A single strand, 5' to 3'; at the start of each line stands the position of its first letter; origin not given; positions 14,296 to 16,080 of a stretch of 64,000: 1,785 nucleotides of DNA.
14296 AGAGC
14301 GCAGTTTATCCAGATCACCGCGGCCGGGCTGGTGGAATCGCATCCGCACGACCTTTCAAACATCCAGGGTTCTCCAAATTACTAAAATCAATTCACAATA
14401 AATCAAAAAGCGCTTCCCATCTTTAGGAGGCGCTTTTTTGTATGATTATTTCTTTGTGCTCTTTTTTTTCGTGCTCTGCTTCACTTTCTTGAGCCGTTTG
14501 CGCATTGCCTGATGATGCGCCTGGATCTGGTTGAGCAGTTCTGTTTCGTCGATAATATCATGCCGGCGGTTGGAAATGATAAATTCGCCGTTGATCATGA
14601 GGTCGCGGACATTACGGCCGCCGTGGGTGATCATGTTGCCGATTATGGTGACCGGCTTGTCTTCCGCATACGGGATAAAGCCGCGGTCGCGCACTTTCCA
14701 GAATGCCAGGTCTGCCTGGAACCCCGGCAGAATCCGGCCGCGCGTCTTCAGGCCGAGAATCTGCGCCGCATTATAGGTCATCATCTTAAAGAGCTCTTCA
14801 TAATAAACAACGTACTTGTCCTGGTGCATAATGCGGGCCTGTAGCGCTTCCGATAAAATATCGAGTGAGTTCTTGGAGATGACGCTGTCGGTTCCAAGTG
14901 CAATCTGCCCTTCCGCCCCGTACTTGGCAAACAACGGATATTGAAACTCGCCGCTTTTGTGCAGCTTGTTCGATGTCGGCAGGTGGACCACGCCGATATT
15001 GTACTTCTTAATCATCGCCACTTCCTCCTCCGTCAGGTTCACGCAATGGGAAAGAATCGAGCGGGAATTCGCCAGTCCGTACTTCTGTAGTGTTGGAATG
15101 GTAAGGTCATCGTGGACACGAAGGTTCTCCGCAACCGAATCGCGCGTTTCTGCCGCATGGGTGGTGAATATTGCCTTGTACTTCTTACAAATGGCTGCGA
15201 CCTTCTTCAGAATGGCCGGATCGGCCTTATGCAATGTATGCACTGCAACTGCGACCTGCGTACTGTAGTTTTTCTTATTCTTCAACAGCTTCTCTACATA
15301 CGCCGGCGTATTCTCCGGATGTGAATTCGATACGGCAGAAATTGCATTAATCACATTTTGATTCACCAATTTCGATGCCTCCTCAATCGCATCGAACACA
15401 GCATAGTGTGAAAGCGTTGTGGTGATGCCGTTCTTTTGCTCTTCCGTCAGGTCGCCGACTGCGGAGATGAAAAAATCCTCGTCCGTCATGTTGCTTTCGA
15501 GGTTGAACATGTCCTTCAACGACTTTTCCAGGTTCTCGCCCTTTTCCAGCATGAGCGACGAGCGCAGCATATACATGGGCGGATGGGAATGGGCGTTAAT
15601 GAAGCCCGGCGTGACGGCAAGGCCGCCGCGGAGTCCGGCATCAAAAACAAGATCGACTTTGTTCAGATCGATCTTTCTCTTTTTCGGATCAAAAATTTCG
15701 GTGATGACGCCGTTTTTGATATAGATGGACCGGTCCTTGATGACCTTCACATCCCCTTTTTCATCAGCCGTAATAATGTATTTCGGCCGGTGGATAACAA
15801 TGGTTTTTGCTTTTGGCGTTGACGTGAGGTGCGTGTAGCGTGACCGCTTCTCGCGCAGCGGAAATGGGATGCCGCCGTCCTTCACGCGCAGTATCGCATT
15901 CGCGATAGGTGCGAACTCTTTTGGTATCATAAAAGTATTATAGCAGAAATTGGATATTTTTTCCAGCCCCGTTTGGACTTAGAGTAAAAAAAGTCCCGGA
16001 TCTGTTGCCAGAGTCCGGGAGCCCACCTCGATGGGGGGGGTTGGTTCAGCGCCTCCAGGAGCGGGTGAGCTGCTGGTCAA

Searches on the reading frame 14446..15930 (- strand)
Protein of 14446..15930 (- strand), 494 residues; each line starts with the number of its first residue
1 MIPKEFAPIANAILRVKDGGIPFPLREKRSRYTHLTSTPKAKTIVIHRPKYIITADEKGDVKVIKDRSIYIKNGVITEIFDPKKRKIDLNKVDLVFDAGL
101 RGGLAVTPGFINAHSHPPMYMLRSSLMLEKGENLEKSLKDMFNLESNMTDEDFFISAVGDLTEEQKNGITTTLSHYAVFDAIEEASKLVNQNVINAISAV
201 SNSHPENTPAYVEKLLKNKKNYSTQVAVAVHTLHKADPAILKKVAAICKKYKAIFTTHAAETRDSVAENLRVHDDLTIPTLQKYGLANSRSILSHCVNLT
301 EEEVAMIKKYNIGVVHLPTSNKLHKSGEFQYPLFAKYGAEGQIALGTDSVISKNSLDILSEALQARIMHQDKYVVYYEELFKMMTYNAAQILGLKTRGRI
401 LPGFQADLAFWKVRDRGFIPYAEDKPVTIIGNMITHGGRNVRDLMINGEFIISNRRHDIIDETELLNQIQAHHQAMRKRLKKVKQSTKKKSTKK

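Call 78: search_protein_families(library=pfam, proteins=[window:14446-15930:-], max_evalue=0.001)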
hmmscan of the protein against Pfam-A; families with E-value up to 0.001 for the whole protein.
window:14446-15930:- (494 aa): 2 families
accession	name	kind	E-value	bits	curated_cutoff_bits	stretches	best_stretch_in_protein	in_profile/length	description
PF01979.26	Amidohydro_1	-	9.6e-37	127.4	25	1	106-449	2-343/345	Amidohydrolase family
PF07969.17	Amidohydro_3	-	8.3e-11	42.5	29.7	1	175-428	207-460/472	Amidohydrolase family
